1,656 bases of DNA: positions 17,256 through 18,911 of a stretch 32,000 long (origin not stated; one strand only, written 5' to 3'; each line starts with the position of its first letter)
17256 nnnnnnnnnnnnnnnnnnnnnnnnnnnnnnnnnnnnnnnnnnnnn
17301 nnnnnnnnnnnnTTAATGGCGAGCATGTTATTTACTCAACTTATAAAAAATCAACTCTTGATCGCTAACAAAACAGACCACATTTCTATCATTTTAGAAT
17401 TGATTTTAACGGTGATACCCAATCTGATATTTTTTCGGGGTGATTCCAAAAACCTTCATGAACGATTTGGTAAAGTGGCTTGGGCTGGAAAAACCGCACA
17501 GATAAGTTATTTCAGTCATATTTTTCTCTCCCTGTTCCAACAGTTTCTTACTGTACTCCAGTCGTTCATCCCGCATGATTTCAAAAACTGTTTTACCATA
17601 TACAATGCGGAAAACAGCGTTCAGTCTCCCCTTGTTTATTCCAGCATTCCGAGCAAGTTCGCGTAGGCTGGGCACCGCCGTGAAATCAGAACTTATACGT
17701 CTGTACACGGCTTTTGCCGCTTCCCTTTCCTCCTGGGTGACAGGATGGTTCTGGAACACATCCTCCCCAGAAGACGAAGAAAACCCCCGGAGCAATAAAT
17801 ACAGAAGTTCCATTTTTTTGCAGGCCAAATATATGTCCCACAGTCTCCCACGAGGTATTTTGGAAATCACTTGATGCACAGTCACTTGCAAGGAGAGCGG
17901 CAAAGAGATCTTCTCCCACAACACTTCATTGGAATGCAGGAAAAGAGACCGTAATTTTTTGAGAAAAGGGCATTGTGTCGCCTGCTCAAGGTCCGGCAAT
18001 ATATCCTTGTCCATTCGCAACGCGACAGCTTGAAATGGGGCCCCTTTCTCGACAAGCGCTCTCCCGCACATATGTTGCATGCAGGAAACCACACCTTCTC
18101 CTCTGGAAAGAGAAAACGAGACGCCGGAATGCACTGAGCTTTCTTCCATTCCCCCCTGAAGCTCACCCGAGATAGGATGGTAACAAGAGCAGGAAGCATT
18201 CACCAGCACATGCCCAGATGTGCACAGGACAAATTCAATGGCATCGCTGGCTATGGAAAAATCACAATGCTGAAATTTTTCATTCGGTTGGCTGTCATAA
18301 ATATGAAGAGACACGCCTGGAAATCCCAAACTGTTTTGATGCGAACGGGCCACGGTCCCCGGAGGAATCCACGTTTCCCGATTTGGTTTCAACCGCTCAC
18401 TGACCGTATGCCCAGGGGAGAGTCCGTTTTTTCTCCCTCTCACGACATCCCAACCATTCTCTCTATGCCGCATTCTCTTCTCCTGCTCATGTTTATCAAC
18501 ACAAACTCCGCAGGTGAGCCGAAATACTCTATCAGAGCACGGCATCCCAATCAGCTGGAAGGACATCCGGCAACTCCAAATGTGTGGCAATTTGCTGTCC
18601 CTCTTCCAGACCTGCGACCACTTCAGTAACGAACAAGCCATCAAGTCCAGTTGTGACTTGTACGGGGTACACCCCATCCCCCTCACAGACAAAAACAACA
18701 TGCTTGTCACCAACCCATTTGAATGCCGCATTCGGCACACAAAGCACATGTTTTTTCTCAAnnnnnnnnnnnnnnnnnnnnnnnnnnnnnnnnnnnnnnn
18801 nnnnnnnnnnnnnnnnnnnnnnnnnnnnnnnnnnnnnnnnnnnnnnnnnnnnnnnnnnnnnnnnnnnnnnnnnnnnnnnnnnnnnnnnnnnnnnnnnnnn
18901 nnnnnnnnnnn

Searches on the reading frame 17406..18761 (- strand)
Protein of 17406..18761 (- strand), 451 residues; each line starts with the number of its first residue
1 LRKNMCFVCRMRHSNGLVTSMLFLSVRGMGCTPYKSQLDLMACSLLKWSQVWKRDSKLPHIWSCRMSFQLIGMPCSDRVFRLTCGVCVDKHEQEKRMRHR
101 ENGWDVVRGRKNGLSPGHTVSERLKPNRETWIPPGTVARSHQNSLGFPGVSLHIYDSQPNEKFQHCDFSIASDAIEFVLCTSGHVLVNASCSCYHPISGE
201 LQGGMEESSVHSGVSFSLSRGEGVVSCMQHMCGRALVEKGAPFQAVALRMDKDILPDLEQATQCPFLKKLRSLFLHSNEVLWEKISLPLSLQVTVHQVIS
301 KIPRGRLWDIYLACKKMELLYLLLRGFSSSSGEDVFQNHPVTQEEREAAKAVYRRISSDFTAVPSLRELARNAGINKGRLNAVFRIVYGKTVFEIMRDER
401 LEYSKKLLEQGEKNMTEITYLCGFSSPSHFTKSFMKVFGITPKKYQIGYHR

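Call 7: search_protein_families(library=pfam, proteins=[window:17406-18761:-])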
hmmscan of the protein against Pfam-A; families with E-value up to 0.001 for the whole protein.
window:17406-18761:- (451 aa): 2 families
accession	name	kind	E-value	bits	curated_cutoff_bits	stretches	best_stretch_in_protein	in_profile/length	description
PF12833.13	HTH_18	-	1.7e-18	67.1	33.6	1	369-446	1-78/80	Helix-turn-helix domain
PF00165.29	HTH_AraC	-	8.7e-10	38.9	26.6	1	409-445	2-40/42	Bacterial regulatory helix-turn-helix proteins, AraC family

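Call 33: search_protein_families(library=ncbifam, proteins=[window:17406-18761:-], max_evalue=0.001)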
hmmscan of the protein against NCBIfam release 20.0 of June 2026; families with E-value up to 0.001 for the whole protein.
window:17406-18761:- (451 aa): 27 families (the best 25 are shown)
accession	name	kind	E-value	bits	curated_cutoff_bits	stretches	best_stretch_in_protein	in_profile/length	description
NF006902.0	PRK09393.1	equivalog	5.2e-11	42.3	425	1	336-446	208-319/327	transcriptional regulator FtrA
TIGR04094.1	adjacent_YSIRK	equivalog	1.6e-10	40.5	200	1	349-446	287-383/383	YSIRK-targeted surface antigen transcriptional regulator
NF047455.1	TF_Staph_AryK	equivalog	5.3e-10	38.2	850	1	298-450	113-260/759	transcriptional regulator AryK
NF007633.0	PRK10296.1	equivalog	7.7e-10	38.7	264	1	378-446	204-272/280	transcriptional regulator ChbR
NF007860.0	PRK10572.1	equivalog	3.3e-09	36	208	1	322-447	165-283/292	arabinose operon transcriptional regulator AraC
NF007243.0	PRK09685.1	equivalog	4.3e-08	32.9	199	1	350-446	201-299/303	transcriptional regulator FeaR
NF007693.0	PRK10371.1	equivalog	1.1e-07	31.4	253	1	323-446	167-297/309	transcriptional regulator MelR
NF011733.0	PRK15186.1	equivalog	1.7e-07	30.9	403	1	348-445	182-278/291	AraC family transcriptional regulator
NF010028.0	PRK13503.1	equivalog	2e-07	30.7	288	1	389-447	213-271/278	HTH-type transcriptional activator RhaS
NF049932.1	TranspRegBtr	equivalog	3.3e-07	29.2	900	1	355-445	172-262/531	bacillibactin transport transcriptional regulator Btr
NF007584.0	PRK10219.1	equivalog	6.6e-07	29.7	174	1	362-446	20-104/107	superoxide response transcriptional regulator SoxS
NF012144.2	ramA_TF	equivalog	7.6e-07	29.5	180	1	366-446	24-104/108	RamA family antibiotic efflux transcriptional regulator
NF049968.1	QhpR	equivalog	2e-06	27.2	250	1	394-445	232-283/284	AraC-like transcriptional regulator QhpR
NF052371.1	TransRegGbdRPseu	equivalog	2e-06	27.1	480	1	398-444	276-322/365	choline metabolism transcriptional regulator GbdR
NF040475.1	chlor_reg_RclR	equivalog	2.2e-06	27.2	400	1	366-446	196-276/284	reactive chlorine-specific transcriptional regulator RclR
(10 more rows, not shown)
